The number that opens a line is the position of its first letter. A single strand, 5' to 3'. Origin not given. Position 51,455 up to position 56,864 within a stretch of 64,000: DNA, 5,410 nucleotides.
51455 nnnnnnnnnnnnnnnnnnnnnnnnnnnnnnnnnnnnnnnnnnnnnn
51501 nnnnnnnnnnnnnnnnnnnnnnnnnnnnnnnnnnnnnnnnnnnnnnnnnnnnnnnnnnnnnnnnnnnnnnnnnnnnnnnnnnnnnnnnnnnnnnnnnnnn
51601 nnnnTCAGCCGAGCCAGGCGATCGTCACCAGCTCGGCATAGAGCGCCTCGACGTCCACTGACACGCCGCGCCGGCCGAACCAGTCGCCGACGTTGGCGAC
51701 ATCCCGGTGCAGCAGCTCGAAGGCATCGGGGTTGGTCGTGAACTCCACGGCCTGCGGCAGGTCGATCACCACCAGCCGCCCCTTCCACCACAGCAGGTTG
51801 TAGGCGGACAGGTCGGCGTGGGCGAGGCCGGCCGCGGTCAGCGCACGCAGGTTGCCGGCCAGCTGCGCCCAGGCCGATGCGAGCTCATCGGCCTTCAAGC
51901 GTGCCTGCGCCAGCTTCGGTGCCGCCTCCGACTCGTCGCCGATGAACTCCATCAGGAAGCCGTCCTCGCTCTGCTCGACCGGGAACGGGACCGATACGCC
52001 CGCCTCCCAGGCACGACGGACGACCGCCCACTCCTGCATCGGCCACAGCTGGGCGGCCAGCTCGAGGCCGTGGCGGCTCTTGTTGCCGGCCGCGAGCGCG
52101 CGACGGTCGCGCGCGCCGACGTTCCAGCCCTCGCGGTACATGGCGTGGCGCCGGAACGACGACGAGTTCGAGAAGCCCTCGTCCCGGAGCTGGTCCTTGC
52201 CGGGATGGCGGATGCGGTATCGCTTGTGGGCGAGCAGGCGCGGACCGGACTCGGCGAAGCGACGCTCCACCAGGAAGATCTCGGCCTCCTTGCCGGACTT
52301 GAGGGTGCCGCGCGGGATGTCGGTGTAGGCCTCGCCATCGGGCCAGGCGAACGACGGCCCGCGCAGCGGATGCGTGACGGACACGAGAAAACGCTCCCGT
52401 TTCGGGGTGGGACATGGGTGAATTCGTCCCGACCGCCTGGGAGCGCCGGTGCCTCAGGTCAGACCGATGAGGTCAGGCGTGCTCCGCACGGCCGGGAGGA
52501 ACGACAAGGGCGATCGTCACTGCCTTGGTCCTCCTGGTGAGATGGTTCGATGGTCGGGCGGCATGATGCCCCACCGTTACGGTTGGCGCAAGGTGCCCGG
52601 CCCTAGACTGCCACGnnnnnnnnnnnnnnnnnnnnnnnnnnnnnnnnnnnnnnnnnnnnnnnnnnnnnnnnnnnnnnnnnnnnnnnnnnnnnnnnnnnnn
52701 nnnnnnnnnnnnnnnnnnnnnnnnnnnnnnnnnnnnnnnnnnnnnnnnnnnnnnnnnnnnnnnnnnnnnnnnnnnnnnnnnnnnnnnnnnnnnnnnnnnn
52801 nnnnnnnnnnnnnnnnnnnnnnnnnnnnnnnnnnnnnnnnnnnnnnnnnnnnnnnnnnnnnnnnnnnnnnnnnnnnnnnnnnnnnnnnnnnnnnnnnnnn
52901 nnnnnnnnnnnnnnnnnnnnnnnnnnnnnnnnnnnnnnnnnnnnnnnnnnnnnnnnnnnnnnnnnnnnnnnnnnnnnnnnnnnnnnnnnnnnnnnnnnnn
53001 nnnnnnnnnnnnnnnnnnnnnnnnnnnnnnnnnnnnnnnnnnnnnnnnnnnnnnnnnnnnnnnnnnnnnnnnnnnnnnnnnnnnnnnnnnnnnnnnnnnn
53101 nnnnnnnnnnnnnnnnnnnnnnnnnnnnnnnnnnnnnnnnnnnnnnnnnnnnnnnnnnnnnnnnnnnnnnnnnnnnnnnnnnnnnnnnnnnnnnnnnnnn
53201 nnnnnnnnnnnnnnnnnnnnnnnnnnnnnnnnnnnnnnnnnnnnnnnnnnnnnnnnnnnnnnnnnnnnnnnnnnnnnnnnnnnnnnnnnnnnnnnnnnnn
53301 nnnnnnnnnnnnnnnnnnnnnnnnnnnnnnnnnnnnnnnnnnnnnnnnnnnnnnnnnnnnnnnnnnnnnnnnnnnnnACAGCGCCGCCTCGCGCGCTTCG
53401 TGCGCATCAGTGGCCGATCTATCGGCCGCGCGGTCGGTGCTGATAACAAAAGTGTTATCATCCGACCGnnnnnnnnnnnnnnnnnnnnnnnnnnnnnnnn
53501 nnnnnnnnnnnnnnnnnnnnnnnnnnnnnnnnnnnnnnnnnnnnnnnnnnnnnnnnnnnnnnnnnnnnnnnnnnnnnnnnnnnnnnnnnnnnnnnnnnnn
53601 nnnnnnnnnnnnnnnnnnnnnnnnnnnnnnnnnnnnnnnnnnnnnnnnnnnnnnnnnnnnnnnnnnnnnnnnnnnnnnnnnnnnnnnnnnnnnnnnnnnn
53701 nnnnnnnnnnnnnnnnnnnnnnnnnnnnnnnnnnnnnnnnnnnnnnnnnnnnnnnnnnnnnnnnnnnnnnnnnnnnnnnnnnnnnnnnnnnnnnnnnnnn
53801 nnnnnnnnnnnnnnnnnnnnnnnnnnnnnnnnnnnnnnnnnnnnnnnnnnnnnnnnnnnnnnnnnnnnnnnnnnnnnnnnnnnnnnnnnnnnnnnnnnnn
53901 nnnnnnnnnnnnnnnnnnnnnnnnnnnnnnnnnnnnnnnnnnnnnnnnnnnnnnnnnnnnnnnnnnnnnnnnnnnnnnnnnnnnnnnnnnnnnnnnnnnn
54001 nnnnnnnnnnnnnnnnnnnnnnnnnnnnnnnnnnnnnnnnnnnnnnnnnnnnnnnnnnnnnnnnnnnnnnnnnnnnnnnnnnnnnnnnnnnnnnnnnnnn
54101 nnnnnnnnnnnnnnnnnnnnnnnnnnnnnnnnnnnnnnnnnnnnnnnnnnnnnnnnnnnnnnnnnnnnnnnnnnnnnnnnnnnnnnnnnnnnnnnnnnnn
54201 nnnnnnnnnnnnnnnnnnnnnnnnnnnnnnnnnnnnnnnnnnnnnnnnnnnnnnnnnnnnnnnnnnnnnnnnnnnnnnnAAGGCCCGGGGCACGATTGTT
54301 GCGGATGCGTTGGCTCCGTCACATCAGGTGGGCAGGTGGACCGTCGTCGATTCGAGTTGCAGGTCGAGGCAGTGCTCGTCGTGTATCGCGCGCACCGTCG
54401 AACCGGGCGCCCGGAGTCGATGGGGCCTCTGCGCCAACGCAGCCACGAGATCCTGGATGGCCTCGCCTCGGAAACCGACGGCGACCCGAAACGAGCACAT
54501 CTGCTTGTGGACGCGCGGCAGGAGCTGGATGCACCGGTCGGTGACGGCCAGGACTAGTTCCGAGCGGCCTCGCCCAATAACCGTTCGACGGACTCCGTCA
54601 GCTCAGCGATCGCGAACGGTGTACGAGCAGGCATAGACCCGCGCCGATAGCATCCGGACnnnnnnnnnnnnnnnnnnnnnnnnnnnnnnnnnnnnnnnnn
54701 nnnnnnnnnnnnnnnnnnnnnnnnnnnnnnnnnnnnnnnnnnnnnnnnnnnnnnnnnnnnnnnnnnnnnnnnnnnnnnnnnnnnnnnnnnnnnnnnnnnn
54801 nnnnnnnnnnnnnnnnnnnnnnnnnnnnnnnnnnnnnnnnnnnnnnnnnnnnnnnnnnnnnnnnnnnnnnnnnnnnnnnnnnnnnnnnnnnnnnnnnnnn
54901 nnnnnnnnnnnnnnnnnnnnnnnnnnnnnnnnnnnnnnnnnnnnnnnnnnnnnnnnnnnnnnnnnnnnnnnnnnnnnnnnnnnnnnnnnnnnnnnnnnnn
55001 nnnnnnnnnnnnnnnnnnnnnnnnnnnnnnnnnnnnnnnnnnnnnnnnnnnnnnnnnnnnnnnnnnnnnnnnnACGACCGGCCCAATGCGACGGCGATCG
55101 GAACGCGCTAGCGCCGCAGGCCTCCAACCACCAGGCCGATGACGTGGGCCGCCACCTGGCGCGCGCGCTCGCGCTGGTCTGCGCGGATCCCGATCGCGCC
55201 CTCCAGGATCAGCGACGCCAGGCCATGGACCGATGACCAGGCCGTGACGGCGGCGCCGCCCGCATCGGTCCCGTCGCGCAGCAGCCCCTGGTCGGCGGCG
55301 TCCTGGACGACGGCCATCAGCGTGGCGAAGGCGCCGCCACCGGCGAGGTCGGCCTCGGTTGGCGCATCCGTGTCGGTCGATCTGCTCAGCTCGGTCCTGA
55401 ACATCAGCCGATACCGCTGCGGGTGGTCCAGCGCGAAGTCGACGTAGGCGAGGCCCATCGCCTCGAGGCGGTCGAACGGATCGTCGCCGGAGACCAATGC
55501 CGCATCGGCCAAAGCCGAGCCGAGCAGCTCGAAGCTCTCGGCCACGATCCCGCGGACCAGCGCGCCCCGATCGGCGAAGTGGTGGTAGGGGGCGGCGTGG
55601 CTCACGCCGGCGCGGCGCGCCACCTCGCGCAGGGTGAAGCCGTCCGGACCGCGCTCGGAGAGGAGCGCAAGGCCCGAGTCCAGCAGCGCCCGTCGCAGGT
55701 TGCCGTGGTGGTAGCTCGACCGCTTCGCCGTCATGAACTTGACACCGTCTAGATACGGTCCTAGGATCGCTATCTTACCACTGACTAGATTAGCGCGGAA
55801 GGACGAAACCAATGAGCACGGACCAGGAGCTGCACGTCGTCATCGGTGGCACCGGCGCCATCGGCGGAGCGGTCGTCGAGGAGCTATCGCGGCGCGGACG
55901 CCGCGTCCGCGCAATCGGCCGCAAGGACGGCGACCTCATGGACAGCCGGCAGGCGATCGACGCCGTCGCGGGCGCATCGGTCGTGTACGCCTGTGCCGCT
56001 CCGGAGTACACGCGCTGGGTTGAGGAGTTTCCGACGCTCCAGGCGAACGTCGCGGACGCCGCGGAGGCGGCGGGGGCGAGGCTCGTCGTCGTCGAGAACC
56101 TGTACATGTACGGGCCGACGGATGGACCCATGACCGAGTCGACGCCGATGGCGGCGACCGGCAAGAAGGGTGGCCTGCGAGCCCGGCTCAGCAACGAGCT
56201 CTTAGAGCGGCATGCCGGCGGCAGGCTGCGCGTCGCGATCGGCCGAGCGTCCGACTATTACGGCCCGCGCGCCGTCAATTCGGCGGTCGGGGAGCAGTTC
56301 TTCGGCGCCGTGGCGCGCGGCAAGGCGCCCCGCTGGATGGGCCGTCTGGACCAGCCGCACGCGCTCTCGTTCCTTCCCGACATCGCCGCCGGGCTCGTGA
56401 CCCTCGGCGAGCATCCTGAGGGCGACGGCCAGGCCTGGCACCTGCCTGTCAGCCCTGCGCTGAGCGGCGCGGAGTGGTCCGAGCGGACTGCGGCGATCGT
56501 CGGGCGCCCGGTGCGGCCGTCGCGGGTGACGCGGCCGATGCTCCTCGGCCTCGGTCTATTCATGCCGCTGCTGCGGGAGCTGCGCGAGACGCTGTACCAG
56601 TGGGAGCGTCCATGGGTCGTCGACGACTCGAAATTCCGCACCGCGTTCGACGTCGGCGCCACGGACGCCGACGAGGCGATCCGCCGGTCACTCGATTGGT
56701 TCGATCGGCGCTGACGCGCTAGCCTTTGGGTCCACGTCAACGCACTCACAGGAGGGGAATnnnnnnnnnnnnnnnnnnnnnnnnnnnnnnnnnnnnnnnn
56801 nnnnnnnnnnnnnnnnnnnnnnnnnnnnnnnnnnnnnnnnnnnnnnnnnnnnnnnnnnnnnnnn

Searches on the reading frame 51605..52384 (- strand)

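Call 14: search_protein_families(library=pfam, proteins=[window:51605-52384:-])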
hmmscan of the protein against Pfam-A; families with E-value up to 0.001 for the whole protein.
window:51605-52384:- (259 aa): 3 families
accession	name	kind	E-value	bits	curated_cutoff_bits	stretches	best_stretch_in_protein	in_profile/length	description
PF01163.29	RIO1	-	1.3e-31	110.1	22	1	101-246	41-185/187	RIO domain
PF06293.20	Kdo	-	0.00018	21.4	21.3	1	115-214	58-171/207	Lipopolysaccharide kinase (Kdo/WaaP) family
PF01636.29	APH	-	0.00097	19.4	23.2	0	155-209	136-194/239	Phosphotransferase enzyme family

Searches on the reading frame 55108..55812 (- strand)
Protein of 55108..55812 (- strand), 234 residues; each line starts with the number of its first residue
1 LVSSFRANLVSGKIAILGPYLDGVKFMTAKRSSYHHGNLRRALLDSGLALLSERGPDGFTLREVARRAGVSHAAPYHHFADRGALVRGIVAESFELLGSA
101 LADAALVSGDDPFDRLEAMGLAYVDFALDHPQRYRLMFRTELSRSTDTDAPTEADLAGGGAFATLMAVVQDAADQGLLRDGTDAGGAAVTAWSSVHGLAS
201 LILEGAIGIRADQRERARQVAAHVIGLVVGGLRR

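Call 15: search_protein_families(library=pfam, proteins=[window:55108-55812:-])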
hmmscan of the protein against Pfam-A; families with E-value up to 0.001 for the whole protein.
window:55108-55812:- (234 aa): 2 families
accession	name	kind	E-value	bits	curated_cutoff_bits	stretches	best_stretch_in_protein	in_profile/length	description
PF13305.11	TetR_C_33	-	1.2e-20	74.5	26.8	1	116-221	1-100/103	Tetracyclin repressor-like, C-terminal domain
PF00440.29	TetR_N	-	5.6e-12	45.7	24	1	43-87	1-45/47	Bacterial regulatory proteins, tetR family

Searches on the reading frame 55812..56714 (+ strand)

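Call 15: search_protein_families(library=pfam, proteins=[window:55812-56714:+])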
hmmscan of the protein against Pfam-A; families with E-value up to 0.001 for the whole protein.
window:55812-56714:+ (300 aa): 4 families
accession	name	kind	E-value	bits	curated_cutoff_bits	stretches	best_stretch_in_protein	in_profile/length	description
PF01370.27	Epimerase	-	5.8e-14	52.5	20.9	1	9-205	2-231/240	NAD dependent epimerase/dehydratase family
PF13460.12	NAD_binding_10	-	2.6e-07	31.1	27.2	1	12-109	1-111/184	NAD(P)H-binding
PF04321.23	RmlD_sub_bind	-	8.1e-05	22.3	27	1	9-92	4-97/287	RmlD substrate binding domain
PF05368.20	NmrA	-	0.00032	20.8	27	0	9-40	6-55/298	NmrA-like family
